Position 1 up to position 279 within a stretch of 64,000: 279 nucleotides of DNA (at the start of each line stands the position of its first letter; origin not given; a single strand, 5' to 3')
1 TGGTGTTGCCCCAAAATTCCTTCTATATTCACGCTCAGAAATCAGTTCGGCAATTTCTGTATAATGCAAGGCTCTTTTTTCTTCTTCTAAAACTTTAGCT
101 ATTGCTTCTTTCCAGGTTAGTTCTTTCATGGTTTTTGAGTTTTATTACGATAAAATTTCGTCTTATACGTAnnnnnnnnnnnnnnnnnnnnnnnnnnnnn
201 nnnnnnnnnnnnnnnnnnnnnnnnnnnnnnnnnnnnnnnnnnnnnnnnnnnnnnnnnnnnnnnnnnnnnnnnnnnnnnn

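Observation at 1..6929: Composite defence operon: GmrSD-type enzyme + NPPY-less MTase-like protein + Eco57I-type MTase + GIY-YIG-helicase + HARE-HTH protein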

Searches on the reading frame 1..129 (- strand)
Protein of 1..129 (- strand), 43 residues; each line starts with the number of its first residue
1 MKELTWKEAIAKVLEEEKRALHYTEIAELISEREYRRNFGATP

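Call 5: search_protein_families(library=pfam, proteins=[window:1-129:-], max_evalue=0.01)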
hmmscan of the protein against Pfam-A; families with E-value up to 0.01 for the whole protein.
window:1-129:- (43 aa): 1 family
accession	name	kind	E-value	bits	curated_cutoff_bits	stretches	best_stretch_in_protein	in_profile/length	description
PF05066.19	HARE-HTH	-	6.6e-07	30.1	25.9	1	5-42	2-39/71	HB1, ASXL, restriction endonuclease HTH domain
